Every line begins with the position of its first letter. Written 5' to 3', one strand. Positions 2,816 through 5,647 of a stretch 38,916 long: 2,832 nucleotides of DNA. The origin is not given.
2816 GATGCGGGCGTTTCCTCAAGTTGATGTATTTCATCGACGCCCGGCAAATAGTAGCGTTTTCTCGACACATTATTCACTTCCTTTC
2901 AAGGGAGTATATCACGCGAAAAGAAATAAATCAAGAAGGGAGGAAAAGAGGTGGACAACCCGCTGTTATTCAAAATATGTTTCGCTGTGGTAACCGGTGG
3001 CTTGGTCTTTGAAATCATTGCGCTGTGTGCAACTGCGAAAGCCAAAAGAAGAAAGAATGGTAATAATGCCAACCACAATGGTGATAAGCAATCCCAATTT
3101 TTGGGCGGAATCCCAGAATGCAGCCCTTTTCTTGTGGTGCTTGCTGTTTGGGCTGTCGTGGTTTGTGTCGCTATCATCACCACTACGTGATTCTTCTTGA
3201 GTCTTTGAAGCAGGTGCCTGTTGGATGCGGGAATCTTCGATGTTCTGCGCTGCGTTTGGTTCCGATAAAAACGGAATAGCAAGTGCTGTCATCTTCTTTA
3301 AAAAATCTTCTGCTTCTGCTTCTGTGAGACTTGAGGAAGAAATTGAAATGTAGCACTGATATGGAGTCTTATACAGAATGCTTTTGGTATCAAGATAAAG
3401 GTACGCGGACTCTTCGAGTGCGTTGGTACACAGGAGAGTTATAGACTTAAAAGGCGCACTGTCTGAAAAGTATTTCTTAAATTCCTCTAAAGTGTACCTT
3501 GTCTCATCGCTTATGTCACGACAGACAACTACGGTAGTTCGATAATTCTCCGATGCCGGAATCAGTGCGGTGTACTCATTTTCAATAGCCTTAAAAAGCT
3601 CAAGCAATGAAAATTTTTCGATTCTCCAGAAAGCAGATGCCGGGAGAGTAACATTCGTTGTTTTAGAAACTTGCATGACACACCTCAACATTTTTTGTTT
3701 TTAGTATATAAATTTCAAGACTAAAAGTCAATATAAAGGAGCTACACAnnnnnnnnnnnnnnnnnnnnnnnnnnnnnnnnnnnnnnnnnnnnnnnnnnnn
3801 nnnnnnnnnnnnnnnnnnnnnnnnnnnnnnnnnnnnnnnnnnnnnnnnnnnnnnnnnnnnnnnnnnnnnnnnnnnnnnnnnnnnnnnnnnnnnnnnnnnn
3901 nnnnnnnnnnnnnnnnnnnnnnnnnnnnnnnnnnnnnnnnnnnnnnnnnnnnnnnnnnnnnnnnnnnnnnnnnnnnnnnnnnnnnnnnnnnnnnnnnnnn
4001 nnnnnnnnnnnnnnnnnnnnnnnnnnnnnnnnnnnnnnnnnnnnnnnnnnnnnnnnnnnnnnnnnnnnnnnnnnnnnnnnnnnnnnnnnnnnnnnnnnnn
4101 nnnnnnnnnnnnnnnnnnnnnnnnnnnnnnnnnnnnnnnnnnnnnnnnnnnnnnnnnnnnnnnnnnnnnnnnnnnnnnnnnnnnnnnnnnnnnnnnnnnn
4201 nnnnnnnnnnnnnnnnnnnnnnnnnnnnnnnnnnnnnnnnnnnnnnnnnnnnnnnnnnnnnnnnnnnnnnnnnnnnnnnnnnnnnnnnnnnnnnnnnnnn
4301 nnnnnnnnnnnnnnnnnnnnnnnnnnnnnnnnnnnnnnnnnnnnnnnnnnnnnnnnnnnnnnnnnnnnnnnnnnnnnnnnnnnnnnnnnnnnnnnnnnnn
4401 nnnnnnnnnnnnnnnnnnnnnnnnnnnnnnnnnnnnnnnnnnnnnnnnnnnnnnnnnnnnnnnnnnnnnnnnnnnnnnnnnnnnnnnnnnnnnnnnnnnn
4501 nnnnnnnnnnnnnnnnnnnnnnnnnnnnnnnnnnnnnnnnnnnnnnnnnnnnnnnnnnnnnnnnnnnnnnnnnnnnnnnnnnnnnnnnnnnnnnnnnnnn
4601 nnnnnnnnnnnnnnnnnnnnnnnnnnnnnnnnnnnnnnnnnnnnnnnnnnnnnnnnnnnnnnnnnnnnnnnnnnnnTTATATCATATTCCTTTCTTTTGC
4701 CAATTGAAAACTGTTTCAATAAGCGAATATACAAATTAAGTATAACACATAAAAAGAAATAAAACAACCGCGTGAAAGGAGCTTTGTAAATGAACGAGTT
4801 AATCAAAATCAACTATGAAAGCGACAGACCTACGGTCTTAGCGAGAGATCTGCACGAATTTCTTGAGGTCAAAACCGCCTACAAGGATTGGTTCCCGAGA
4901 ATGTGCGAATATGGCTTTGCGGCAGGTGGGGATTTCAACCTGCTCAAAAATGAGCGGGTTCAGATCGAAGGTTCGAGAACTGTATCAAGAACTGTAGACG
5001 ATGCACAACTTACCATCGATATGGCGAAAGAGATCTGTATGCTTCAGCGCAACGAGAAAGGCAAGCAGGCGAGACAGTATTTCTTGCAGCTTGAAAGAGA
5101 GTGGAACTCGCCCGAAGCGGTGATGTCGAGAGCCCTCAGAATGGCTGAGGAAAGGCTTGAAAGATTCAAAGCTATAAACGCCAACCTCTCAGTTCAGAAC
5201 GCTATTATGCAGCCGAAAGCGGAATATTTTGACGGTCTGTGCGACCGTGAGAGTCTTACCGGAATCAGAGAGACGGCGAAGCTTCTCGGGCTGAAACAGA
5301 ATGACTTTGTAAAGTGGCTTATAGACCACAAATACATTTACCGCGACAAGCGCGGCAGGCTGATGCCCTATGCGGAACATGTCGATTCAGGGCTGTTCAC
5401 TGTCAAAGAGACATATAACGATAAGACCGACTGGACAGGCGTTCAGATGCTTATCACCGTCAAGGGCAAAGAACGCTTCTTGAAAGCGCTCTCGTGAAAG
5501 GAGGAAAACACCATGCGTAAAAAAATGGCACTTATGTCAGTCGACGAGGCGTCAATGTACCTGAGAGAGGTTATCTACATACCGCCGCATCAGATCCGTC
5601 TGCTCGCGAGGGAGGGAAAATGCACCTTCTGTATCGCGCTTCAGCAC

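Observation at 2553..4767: Counter-oriented accessory island between cro and the early operon: Abi-alpha-like gene plus three membrane proteins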

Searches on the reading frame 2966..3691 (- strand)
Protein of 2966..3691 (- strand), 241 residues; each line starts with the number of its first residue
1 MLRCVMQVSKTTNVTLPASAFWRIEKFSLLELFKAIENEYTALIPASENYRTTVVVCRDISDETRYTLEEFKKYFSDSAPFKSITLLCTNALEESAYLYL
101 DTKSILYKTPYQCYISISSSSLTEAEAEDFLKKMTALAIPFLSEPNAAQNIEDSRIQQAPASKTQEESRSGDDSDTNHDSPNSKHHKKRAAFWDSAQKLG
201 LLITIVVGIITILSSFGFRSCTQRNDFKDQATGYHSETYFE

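Call 3: search_protein_families(library=pfam, proteins=[window:2966-3691:-], max_evalue=1)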
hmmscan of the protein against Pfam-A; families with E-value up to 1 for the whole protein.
window:2966-3691:- (241 aa): 0 families

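Call 4: search_protein_families(library=padloc, proteins=[window:2966-3691:-], max_evalue=1)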
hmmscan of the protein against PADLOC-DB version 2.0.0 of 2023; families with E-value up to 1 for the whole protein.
window:2966-3691:- (241 aa): 0 families

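Call 5: search_protein_families(library=phrogs, proteins=[window:2966-3691:-], max_evalue=1)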
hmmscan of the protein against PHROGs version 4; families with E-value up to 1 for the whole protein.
window:2966-3691:- (241 aa): 1 family
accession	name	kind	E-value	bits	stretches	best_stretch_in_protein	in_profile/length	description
phrog_37336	-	unknown function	0.063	14.8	1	157-210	73-125/146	-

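Call 8: find_encoding_contigs(protein=window:2966-3676:-, flank=8000, max_places=10)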
Protein window:2966-3676:- (236 aa): 6 contigs read that carry it; 2 places shown.
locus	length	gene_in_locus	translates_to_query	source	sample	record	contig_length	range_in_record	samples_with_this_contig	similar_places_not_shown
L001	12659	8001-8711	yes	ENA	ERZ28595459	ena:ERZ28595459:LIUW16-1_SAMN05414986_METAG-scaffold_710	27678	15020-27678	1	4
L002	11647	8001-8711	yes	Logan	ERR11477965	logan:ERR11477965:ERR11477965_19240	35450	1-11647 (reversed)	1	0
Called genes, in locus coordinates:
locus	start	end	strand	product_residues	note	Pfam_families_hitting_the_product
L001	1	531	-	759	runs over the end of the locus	PF08707:PriCT_2, PF13481:AAA_25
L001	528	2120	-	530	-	PF00270:DEAD, PF04851:ResIII, PF13604:AAA_30 (faint), PF18766:SWI2_SNF2, PF00271:Helicase_C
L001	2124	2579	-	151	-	-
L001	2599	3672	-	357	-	PF13479:AAA_24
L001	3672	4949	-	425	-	PF02463:SMC_N, PF13175:AAA_15, PF13476:AAA_23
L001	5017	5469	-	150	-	PF13560:HTH_31 (faint), PF01381:HTH_3, PF13443:HTH_26 (weak)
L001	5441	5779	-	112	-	PF12957:DUF3846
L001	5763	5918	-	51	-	-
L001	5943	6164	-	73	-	-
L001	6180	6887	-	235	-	PF08346:AntA, PF03374:ANT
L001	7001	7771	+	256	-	PF14337:Abi_alpha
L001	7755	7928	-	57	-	-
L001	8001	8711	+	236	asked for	-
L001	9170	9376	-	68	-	PF05339:DUF739, PF01381:HTH_3 (weak)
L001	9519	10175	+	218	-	PF12844:HTH_19 (weak), PF01381:HTH_3, PF00717:Peptidase_S24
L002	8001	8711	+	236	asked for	-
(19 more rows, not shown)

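Call 10: find_homologous_proteins(query=window:2966-3676:-, max_evalue=0.001)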
Query window:2966-3676:- (236 aa): 11 proteins with E <= 0.001 among 323 candidates.
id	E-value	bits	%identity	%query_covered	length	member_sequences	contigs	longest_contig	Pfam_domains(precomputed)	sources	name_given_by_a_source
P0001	2.6e-128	444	88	100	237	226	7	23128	-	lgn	-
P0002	7.1e-126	436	88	100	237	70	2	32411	-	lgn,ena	-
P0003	5.4e-123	426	86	100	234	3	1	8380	-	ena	-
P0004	8.6e-123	426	86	100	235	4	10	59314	-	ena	-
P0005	1.9e-119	415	82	100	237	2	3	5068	-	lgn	-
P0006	3.6e-118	411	81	100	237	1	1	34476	-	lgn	-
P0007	2.9e-90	319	65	100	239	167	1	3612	-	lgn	-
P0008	1.1e-87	311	65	100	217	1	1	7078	-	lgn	-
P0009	3.9e-73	264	54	100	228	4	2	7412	-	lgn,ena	-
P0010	5.4e-73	263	93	58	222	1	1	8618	-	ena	-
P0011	3.1e-71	257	53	100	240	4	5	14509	-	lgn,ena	-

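Call 11: find_encoding_contigs(protein=P0011, flank=6000, max_places=5)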
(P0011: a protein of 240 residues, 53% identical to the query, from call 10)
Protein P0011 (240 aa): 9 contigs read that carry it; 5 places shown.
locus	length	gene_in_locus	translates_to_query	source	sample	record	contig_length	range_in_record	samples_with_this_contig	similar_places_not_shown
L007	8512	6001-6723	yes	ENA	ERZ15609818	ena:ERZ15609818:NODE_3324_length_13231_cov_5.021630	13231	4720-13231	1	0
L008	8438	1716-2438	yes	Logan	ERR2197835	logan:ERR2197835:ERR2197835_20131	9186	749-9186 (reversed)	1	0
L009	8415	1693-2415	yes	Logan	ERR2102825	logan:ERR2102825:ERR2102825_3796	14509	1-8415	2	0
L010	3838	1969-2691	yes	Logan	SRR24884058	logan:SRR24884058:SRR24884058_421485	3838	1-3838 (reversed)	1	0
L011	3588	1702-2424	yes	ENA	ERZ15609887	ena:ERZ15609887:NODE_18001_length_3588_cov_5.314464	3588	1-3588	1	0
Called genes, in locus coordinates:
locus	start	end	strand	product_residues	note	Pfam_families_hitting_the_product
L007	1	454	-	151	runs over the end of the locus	-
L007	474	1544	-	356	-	PF13479:AAA_24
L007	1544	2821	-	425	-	PF02463:SMC_N, PF13175:AAA_15, PF13476:AAA_23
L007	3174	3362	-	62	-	-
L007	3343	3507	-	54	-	-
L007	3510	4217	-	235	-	PF00805:Pentapeptide, PF13576:Pentapeptide_3 (faint), PF13599:Pentapeptide_4, PF25296:Decapeptide (weak), PF00805:Pentapeptide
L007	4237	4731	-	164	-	PF07486:Hydrolase_2 (weak)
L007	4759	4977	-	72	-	-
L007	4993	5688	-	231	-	PF08346:AntA, PF03374:ANT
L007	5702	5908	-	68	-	PF13560:HTH_31, PF01381:HTH_3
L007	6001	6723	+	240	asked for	-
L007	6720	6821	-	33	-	-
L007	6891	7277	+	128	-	PF10711:DUF2513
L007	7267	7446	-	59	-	-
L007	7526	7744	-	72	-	-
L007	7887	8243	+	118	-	PF13560:HTH_31, PF12844:HTH_19, PF01381:HTH_3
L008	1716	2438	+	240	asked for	-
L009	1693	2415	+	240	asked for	-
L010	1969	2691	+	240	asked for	-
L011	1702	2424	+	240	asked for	-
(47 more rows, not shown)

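Call 12: find_encoding_contigs(protein=P0009, flank=6000, max_places=4)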
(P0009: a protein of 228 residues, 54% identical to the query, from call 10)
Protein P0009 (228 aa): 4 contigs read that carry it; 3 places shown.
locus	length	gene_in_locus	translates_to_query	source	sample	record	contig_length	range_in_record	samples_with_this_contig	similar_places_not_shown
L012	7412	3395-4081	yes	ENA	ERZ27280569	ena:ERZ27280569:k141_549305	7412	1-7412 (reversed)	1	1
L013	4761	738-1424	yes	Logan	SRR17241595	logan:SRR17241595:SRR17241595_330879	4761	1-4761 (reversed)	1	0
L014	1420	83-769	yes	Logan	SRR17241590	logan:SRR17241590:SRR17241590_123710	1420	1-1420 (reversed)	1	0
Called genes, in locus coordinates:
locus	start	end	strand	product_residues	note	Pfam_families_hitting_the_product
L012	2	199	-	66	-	?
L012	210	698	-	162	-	PF05565:Sipho_Gp157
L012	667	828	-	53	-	-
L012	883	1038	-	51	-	-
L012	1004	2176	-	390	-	-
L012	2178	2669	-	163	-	PF07486:Hydrolase_2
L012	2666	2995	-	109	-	-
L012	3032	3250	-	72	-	PF12728:HTH_17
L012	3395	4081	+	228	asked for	-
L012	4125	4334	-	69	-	PF05339:DUF739, PF01381:HTH_3 (weak)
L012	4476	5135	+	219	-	PF12844:HTH_19 (weak), PF01381:HTH_3, PF00717:Peptidase_S24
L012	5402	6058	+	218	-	PF01936:NYN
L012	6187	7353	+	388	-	PF00589:Phage_integrase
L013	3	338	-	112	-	?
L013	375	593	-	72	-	PF12728:HTH_17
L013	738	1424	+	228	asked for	-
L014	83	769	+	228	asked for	-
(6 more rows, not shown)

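Call 13: find_encoding_contigs(protein=P0008, flank=6000, max_places=4)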
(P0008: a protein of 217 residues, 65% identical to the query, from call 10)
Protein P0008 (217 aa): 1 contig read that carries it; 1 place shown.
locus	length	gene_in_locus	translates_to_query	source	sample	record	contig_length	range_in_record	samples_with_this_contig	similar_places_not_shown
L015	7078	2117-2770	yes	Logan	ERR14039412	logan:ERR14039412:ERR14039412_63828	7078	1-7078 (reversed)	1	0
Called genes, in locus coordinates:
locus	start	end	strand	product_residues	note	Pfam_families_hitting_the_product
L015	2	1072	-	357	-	?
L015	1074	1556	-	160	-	PF07486:Hydrolase_2 (weak)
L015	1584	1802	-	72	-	-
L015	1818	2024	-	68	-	PF13560:HTH_31, PF01381:HTH_3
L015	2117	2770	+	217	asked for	-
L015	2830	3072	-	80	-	-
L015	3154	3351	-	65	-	PF20432:Xre-like-HTH (weak), PF13443:HTH_26 (weak)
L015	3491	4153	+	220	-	PF01381:HTH_3, PF12844:HTH_19 (weak), PF13443:HTH_26 (weak), PF13560:HTH_31, PF00717:Peptidase_S24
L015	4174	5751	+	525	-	PF10544:T5orf172, PF13455:MUG113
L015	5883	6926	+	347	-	PF00589:Phage_integrase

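Call 14: find_encoding_contigs(protein=P0004, flank=6000, max_places=5)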
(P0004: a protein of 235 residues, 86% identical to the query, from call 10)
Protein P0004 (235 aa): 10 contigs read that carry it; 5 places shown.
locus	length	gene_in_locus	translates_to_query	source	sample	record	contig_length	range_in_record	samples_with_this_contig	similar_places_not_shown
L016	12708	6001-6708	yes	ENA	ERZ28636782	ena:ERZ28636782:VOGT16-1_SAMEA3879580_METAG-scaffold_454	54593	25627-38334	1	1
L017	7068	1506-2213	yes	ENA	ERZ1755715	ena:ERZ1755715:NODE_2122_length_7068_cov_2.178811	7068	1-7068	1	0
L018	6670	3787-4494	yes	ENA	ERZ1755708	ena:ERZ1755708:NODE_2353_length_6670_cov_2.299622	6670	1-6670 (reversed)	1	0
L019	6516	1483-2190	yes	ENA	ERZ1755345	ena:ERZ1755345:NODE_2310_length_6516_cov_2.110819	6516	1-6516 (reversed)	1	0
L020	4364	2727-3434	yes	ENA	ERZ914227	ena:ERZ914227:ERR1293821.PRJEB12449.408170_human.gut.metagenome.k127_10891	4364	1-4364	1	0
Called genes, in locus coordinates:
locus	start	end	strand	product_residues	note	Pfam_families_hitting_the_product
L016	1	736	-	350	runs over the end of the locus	PF00712:DNA_pol3_beta, PF02767:DNA_pol3_beta_2, PF02768:DNA_pol3_beta_3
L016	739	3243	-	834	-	PF00176:SNF2-rel_dom (weak), PF01555:N6_N4_Mtase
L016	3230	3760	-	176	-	PF13560:HTH_31 (weak), PF01381:HTH_3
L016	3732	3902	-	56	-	-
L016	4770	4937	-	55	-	-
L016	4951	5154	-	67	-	PF12728:HTH_17 (faint)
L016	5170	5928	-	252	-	PF02498:Bro-N, PF03374:ANT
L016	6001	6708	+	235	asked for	-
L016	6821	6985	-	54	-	-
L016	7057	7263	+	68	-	PF13619:KTSC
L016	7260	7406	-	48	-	-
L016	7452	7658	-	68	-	PF05339:DUF739, PF01381:HTH_3 (weak)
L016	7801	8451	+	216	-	PF12844:HTH_19 (weak), PF01381:HTH_3, PF00717:Peptidase_S24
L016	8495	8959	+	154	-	PF13240:Zn_Ribbon_1 (weak), PF12978:DUF3862 (weak), PF07467:BLIP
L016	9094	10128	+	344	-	PF14659:Phage_int_SAM_3 (weak), PF00589:Phage_integrase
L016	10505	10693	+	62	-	PF00830:Ribosomal_L28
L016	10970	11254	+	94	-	PF00166:Cpn10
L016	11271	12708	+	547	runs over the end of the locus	PF00118:Cpn60_TCP1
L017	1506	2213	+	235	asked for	-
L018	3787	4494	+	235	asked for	-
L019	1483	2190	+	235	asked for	-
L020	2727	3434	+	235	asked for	-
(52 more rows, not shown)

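Call 43: predict_structure(alignment_id=A2)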
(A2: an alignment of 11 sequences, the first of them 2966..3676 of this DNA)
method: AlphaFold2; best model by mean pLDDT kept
length: 236 residues; sequences in the alignment: 11
mean_pLDDT: 61.2   pTM: 0.52
mean pLDDT of the five models: 61.2, 60.2, 42.6, 39.9, 36.0
residues with pLDDT >= 90: 15; 70-90: 84; 50-70: 51; < 50: 86
segments of 3 or more residues with pLDDT < 50: 141-197, 211-236
pLDDT, mean of each block of 10 residues (from residue 1): 62 57 79 89 89 82 83 72 86 76 67 86 85 69 43 35 29 32 38 49 52 34 32 31
secondary structure, 60 per line:
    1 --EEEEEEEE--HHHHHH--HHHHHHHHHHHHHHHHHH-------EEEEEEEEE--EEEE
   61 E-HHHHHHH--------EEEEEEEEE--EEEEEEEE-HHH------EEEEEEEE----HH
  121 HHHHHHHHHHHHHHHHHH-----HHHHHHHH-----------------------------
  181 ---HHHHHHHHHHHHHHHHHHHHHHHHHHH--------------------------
elements in order: E3-10 H13-18 H21-38 E46-54 E57-61 H63-69 E78-86 E89-96 E107-114 H119-138 H144-151 H184-210

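Call 48: fold_search(model_id=the predicted structure, library=pdb)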
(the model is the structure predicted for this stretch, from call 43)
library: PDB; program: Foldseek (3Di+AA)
matches with E <= 10: 1449; with E <= 0.001: 2
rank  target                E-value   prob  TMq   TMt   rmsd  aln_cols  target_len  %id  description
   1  6icp_A                4.5e-04  0.99  0.28  0.21  11.6       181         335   14  Pseudomonas putida CBB5 NdmA QL mutant with caffeine (released 2019-09-04)
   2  6icp_B                7.7e-04  0.98  0.28  0.21  11.6       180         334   14  Pseudomonas putida CBB5 NdmA QL mutant with caffeine (released 2019-09-04)
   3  3kdh_B                1.2e-03  0.84  0.21  0.26  12.8       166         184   11  Structure of ligand-free PYL2 (released 2009-11-10)
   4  6icn_A                1.3e-03  0.97  0.28  0.21  12.6       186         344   13  Pseudomonas putida CBB5 NdmA with caffeine (released 2019-09-04)
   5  3rt0_D                1.3e-03  0.95  0.25  0.33  11.6       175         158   10  Crystal structure of PYL10-HAB1 complex in the absence of abscisic acid (ABA) (released 2011-06-22)
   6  4a84                  1.3e-03  0.80  0.21  0.27  13.2       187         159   11  Crystal Structure of Major Birch Pollen Allergen Bet v 1 a F30V mutant in complex with deoxycholate. (released 2012-05-30)
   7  7mwn_A                1.4e-03  0.87  0.23  0.27  11.5       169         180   11  An engineered PYL2-based WIN 55,212-2 synthetic cannabinoid sensor with a stabilized HAB1 variant (released 2022-06-01)
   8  2kf2_MODEL_1_A        1.5e-03  0.97  0.28  0.37  12.8       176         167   10  Solution NMR structure of of Streptomyces coelicolor polyketide cyclase SCO5315. Northeast Structural Genomics (released 2009-05-19)
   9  6icq_B                1.6e-03  0.96  0.27  0.21  11.8       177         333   14  Pseudomonas putida CBB5 NdmA QL mutant with theobromine (released 2019-09-04)
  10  5zcg_D                1.6e-03  0.93  0.25  0.33  11.4       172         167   10  Crystal structure of OsPP2C50 S265L/I267V:OsPYL/RCAR3 with (+)-ABA (released 2019-03-06)
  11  6wnd_A                1.9e-03  0.97  0.29  0.23   8.1       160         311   12  Structure of the Rieske non-heme iron oxygenase GxtA with dideoxysaxitoxin bound (released 2020-06-17)
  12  6icq_A                1.9e-03  0.96  0.28  0.22  11.4       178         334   13  Pseudomonas putida CBB5 NdmA QL mutant with theobromine (released 2019-09-04)
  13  4b9r                  1.9e-03  0.87  0.22  0.30  13.1       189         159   11  Crystal structure of the Major Birch Pollen Allergen Bet v 1.0101 (isoform a) nitrated in vitro with tetranitromethan. (released 2013-10-16)
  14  4jda_C                1.9e-03  0.80  0.22  0.27  12.0       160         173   12  Complex structure of abscisic acid receptor PYL3 with (-)-ABA (released 2013-07-24)
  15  4xrw                  2.0e-03  0.82  0.22  0.19  12.8       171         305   10  Crystal structure of the di-domain ARO/CYC BexL from the BE-7585A biosynthetic pathway (released 2015-12-02)
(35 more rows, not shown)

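Call 69: search_protein_families(library=ncbifam, proteins=[window:2966-3676:-], max_evalue=1)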
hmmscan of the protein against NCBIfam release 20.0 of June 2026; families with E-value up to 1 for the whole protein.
window:2966-3676:- (236 aa): 1 family
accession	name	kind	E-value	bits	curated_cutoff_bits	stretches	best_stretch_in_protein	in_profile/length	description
NF001965.0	PRK00742.1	subfamily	0.24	10.5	293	1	112-184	80-152/357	chemotaxis-specific protein-glutamate methyltransferase CheB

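Call 73: search_protein_representatives(alignment_id=A2)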
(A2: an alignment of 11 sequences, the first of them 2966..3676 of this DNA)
Query: 11 sequences, 237 profile positions. Proteins with E-value up to 0.001 (for the whole library): 12; up to 1e-10: 5; up to 1e-30: 4. The best 12 are listed.
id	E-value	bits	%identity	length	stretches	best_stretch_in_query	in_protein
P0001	5.0e-140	481.3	-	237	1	1-237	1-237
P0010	3.0e-78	279.1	-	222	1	1-143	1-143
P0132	1.3e-44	169.0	-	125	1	1-83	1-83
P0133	6.6e-35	137.2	-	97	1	1-71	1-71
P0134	4.0e-24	101.9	-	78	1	1-56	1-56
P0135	2.3e-09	53.6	-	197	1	7-216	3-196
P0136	9.4e-09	51.6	-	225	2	1-154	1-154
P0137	1.2e-08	51.2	-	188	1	1-158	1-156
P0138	5.0e-07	45.9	-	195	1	19-161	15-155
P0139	7.7e-07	45.3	-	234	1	1-223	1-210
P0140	5.2e-04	36.1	-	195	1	50-205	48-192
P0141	1.0e-03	35.1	-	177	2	20-142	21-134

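Call 75: find_encoding_contigs(protein=P0139, flank=5000, max_places=3)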
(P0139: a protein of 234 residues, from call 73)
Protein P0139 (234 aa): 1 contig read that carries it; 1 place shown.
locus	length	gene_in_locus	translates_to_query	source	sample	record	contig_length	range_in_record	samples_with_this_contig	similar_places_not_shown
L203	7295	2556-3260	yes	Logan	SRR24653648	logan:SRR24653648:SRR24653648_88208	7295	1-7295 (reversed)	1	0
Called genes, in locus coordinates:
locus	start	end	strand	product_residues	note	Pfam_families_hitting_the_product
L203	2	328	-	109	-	?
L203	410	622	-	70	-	-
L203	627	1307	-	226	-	-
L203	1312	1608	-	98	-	-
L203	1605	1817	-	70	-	PF12728:HTH_17 (weak)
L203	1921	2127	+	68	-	PF13619:KTSC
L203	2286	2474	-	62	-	-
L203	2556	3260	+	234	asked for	-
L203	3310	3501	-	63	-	-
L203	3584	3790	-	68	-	PF13443:HTH_26 (faint), PF01381:HTH_3 (weak)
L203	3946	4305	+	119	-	PF13560:HTH_31 (weak), PF01381:HTH_3 (weak), PF13443:HTH_26 (weak)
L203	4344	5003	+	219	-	-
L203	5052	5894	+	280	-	PF13240:Zn_Ribbon_1, PF12869:tRNA_anti-like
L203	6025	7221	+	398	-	PF22022:Phage_int_M (weak), PF00589:Phage_integrase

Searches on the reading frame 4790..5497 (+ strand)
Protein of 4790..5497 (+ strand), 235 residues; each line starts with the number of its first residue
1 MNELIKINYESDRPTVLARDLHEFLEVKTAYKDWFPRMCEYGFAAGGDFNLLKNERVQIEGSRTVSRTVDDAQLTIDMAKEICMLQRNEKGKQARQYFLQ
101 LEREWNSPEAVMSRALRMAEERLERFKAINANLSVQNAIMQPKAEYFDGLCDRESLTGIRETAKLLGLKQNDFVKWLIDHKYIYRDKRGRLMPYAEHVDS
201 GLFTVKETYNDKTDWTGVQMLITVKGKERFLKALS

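Call 3: search_protein_families(library=pfam, proteins=[window:4790-5497:+], max_evalue=1)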
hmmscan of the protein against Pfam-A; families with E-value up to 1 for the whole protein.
window:4790-5497:+ (235 aa): 3 families
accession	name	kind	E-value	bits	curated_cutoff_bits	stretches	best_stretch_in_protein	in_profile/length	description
PF03374.19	ANT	-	3e-26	92.3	25.3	1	136-234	3-105/108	Phage antirepressor protein KilAC domain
PF08346.17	AntA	-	4.7e-21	75.6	27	1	16-88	1-68/68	AntA/AntB antirepressor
PF16559.10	GIT_CC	-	0.19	11.9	28.7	0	114-145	23-54/66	GIT coiled-coil Rho guanine nucleotide exchange factor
